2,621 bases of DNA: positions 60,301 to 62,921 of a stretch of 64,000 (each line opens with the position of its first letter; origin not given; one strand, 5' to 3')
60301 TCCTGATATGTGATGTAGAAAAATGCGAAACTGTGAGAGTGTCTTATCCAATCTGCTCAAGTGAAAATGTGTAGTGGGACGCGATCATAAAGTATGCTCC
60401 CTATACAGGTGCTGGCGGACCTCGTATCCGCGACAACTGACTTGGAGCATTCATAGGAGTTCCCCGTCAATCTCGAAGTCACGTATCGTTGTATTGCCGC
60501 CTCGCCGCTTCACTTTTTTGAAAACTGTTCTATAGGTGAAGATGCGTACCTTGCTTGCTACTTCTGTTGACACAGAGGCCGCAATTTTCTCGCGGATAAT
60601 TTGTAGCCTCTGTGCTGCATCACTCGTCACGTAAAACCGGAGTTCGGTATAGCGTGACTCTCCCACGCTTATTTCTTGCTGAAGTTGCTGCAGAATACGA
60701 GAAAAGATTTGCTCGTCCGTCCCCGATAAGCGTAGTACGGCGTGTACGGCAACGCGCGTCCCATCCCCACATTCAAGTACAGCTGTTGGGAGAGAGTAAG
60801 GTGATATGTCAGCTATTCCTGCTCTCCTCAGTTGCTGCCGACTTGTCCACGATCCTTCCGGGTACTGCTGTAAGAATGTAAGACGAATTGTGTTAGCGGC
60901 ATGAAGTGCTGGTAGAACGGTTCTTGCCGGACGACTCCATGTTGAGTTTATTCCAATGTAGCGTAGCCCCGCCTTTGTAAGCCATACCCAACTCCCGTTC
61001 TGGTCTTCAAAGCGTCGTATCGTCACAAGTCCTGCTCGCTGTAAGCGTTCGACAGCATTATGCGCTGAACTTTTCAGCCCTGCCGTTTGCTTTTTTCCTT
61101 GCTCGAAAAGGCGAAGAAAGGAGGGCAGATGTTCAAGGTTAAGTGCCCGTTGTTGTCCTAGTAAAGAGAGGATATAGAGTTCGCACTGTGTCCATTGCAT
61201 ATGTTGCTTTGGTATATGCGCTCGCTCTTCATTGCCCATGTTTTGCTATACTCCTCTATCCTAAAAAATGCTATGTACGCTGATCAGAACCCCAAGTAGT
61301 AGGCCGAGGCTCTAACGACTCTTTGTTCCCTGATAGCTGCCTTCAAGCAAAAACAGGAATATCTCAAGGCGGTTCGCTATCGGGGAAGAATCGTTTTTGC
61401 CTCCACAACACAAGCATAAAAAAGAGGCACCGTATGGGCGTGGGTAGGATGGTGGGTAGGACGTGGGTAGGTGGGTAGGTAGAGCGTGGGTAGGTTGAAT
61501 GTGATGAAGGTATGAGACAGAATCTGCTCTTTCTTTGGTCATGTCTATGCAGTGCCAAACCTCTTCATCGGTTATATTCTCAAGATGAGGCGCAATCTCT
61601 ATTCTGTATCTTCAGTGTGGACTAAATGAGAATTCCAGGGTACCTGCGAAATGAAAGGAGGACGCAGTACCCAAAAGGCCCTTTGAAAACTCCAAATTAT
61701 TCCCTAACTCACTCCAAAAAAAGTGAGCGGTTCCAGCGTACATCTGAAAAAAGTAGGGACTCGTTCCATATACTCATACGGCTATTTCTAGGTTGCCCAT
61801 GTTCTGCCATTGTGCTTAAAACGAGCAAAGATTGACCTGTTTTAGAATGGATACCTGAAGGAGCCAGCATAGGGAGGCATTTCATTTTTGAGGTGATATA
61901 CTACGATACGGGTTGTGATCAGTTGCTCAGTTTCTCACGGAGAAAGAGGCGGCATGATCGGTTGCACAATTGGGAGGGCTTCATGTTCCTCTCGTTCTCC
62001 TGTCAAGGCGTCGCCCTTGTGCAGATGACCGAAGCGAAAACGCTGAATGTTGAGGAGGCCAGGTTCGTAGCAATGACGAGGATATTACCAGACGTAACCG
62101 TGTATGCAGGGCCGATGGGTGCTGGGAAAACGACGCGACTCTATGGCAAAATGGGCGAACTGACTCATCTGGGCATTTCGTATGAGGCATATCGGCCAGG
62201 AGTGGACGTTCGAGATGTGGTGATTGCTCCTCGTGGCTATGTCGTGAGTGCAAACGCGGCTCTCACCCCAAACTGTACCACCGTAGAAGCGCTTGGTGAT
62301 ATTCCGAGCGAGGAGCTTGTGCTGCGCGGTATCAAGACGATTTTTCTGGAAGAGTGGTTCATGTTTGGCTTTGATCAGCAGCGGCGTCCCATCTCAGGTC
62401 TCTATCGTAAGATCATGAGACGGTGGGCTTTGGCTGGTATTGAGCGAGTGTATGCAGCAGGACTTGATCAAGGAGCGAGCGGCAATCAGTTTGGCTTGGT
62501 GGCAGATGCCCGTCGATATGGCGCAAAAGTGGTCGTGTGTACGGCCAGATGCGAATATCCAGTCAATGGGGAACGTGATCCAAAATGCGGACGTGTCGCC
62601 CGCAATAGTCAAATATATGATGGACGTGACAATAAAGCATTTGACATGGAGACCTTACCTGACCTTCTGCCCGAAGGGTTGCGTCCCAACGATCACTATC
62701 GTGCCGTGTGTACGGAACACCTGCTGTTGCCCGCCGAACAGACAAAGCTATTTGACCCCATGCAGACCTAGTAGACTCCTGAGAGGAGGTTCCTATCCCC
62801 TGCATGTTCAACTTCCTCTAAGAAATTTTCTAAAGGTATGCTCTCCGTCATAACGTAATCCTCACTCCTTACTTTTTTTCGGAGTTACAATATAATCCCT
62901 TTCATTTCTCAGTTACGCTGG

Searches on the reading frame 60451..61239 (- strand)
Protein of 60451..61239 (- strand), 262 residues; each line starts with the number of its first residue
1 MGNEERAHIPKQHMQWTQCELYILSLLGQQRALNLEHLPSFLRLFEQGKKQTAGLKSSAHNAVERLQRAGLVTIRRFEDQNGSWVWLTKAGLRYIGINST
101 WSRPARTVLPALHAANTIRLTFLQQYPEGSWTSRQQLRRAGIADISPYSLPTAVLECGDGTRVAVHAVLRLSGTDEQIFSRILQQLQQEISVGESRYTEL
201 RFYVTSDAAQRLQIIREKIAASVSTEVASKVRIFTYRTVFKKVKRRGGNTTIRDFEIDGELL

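Call 5: search_protein_families(library=pfam, proteins=[window:60451-61239:-], max_evalue=0.01)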
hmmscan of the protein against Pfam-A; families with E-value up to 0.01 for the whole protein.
window:60451-61239:- (262 aa): 1 family
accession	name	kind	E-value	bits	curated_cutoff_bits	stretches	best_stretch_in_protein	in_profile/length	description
PF12802.13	MarR_2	-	0.0043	17.6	27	0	56-76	34-54/61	MarR family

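Call 6: search_protein_families(library=ncbifam, proteins=[window:60451-61239:-], max_evalue=0.01)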
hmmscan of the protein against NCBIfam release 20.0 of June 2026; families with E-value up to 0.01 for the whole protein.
window:60451-61239:- (262 aa): 0 families

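Call 56: search_protein_families(library=padloc, proteins=[window:60451-61239:-], max_evalue=0.01)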
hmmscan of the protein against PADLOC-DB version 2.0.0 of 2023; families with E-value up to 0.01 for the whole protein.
window:60451-61239:- (262 aa): 0 families

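Call 57: search_protein_families(library=phrogs, proteins=[window:60451-61239:-], max_evalue=0.01)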
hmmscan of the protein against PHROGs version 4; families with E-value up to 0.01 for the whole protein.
window:60451-61239:- (262 aa): 0 families

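Call 97: search_protein_families(library=pfam, proteins=[window:60451-61239:-], max_evalue=0.1)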
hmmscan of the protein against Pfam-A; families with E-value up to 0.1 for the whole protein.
window:60451-61239:- (262 aa): 2 families
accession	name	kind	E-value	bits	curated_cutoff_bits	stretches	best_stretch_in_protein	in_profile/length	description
PF12802.13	MarR_2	-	0.0043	17.6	27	0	56-76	34-54/61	MarR family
PF24101.1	eWH_GTF3C1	-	0.067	13.3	30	0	21-76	11-65/110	GTF3C1, extended winged-helix domain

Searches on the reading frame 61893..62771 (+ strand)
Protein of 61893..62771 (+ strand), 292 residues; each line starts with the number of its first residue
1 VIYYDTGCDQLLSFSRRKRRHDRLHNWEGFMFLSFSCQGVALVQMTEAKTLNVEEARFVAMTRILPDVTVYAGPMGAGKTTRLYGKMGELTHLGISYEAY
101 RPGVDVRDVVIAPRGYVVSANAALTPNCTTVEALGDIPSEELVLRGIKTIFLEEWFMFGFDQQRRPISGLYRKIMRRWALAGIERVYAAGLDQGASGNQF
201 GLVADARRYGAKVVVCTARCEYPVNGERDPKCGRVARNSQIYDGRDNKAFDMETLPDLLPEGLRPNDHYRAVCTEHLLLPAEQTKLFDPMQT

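Call 5: search_protein_families(library=pfam, proteins=[window:61893-62771:+], max_evalue=0.01)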
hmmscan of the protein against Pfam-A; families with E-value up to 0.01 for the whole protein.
window:61893-62771:+ (292 aa): 0 families

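Call 6: search_protein_families(library=ncbifam, proteins=[window:61893-62771:+], max_evalue=0.01)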
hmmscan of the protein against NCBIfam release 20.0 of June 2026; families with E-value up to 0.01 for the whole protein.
window:61893-62771:+ (292 aa): 1 family
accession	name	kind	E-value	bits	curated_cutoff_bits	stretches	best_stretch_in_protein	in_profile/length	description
NF003296.0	PRK04296.1-1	equivalog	9.1e-05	22.6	183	1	68-222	10-147/195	thymidine kinase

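Call 56: search_protein_families(library=padloc, proteins=[window:61893-62771:+], max_evalue=0.01)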
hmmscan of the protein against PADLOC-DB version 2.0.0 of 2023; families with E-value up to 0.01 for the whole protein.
window:61893-62771:+ (292 aa): 0 families

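Call 57: search_protein_families(library=phrogs, proteins=[window:61893-62771:+], max_evalue=0.01)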
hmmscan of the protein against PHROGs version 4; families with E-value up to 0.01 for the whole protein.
window:61893-62771:+ (292 aa): 1 family
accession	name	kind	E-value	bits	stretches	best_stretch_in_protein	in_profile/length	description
phrog_592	-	other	2.5e-07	31.7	1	68-279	4-187/193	thymidine kinase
